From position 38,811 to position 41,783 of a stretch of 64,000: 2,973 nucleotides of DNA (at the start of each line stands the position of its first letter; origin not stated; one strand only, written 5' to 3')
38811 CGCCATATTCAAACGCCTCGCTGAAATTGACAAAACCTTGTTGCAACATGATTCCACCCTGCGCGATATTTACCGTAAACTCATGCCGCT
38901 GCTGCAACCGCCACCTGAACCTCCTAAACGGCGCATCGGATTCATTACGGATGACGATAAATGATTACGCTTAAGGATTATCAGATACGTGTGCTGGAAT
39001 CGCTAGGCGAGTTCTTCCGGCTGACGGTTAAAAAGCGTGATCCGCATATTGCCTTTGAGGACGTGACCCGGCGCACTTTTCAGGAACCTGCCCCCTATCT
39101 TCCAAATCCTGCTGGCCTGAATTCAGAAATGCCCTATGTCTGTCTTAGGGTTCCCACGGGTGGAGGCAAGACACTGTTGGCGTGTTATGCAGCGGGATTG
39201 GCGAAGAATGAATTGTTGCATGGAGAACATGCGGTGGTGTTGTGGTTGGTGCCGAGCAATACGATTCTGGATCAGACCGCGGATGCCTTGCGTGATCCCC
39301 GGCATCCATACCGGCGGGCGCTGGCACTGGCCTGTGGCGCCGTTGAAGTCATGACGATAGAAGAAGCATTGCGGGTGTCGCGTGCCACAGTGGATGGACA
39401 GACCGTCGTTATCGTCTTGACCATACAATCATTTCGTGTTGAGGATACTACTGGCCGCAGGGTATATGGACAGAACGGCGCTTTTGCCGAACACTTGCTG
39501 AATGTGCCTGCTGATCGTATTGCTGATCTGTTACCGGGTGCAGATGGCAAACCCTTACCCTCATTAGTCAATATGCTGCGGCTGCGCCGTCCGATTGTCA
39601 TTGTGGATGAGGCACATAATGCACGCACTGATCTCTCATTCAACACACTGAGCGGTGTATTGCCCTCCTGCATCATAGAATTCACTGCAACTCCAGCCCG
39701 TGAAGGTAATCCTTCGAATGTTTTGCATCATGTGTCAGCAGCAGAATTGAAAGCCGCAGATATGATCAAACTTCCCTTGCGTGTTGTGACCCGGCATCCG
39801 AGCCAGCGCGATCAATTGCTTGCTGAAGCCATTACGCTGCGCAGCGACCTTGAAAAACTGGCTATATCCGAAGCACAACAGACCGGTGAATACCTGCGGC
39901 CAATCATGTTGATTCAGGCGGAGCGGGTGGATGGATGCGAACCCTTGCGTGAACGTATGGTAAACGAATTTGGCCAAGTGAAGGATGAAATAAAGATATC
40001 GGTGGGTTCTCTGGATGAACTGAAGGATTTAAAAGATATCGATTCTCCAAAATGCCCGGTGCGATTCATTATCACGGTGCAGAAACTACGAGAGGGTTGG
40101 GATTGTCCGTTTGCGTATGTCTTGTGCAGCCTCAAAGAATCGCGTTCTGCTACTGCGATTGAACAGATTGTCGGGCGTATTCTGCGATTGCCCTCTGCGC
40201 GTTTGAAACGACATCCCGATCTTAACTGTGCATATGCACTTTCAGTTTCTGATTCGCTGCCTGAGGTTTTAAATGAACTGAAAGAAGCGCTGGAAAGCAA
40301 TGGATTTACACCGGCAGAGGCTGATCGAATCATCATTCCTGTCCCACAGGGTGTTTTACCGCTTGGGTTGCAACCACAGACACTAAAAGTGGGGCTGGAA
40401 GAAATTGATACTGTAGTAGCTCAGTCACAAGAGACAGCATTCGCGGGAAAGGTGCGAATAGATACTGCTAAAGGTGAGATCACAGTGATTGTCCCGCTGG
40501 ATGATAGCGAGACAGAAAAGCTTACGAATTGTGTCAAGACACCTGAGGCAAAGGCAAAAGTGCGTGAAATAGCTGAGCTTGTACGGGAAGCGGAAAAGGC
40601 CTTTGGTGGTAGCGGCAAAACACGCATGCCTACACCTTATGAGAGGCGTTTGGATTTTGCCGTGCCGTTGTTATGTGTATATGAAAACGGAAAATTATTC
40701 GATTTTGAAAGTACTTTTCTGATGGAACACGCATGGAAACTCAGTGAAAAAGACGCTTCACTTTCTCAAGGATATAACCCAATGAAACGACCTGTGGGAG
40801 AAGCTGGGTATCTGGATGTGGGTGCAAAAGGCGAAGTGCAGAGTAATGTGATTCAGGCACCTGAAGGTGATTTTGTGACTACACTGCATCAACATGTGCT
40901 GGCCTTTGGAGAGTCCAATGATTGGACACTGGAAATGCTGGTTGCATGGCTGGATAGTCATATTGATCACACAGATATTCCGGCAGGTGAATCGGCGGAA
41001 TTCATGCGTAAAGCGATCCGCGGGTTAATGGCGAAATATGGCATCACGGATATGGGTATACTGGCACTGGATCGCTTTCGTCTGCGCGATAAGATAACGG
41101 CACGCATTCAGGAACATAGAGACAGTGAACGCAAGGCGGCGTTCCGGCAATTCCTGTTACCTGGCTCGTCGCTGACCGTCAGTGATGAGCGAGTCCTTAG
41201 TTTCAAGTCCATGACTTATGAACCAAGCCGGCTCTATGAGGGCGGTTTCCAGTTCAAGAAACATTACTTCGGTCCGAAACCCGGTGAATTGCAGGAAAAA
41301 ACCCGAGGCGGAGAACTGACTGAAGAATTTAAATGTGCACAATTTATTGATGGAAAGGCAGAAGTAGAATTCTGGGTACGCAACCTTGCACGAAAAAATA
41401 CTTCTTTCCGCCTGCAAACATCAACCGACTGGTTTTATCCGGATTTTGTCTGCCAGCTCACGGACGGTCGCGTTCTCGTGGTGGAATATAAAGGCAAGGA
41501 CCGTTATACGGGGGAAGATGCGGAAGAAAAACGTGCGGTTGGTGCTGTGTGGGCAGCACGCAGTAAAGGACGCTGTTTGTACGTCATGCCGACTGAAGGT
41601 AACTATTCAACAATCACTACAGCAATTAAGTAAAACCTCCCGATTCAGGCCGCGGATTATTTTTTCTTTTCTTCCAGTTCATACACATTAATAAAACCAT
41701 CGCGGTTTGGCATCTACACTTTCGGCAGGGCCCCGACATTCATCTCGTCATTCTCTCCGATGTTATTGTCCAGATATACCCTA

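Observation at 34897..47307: Serial duplication of the cytochrome c gene 3-prime end marks a reused integration hotspot with three stacked islets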

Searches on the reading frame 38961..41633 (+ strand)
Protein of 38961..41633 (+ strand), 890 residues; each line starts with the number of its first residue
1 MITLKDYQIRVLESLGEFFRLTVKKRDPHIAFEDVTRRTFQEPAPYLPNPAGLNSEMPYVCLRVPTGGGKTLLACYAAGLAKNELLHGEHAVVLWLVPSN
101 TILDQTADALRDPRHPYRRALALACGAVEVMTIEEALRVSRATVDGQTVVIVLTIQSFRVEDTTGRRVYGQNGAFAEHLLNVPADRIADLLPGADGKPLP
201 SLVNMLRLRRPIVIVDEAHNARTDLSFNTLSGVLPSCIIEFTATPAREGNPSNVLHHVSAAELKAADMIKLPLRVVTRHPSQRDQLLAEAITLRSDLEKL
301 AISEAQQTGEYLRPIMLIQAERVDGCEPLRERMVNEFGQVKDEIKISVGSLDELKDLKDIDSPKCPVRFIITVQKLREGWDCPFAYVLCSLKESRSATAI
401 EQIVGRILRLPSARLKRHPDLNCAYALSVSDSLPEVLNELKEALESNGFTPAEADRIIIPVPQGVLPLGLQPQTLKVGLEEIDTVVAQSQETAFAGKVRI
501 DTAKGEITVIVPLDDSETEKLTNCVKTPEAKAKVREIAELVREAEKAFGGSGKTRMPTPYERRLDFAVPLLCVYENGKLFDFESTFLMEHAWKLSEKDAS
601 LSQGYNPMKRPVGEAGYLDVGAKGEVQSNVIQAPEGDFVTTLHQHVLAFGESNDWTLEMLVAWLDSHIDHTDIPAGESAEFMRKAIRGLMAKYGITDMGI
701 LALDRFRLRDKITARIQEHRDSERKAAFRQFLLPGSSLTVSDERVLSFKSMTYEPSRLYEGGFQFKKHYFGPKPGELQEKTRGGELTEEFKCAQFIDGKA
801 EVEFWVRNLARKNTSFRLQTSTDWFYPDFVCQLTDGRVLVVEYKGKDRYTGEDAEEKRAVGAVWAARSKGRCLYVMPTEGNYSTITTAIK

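Call 7: search_protein_families(library=pfam, proteins=[window:38961-41633:+], max_evalue=0.01)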
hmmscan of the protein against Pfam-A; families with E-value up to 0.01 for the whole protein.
window:38961-41633:+ (890 aa): 3 families
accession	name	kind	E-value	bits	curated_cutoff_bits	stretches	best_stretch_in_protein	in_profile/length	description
PF04851.21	ResIII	-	8.4e-13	49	22.5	1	2-247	2-164/164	Type III restriction enzyme, res subunit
PF00270.35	DEAD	-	2.5e-05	24.5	26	1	60-142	17-93/167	DEAD/DEAH box helicase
PF18766.7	SWI2_SNF2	-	0.0015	18.7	26.7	1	66-248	27-158/221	SWI2/SNF2 ATPase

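Call 70: search_protein_families(library=padloc, proteins=[window:38961-41633:+], max_evalue=0.001)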
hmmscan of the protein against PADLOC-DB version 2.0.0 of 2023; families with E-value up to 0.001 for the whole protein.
window:38961-41633:+ (890 aa): 7 families
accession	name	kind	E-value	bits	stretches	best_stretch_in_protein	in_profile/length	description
PDLC03650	REase_III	-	2.1e-128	428.1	1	1-876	1-875/898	Type III restriction enzyme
PDLC03653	REase_III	-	2e-72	242.6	2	201-450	251-509/883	Type III restriction enzyme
PDLC03647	REase_III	-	4.4e-13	46.3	1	356-412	496-552/989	Type III restriction enzyme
PDLC03649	REase_III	-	2.7e-12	43.4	1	354-413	482-541/973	Type III restriction enzyme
PDLC03648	REase_III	-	1.8e-10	37.6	1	210-413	133-357/871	Type III restriction enzyme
PDLC04531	PDC-M23B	-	8.1e-06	22.1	1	60-154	316-408/1060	-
PDLC01765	Cas3c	-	5.2e-05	20.3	1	61-112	187-235/612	-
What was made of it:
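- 38961..41633 (+): Islet 1: Type III restriction enzyme (Res); its stop lies 23 nt from the stop of fragment B. Pfam ResIII (call 7); PADLOC REase_III, E 2e-128 (call 70).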
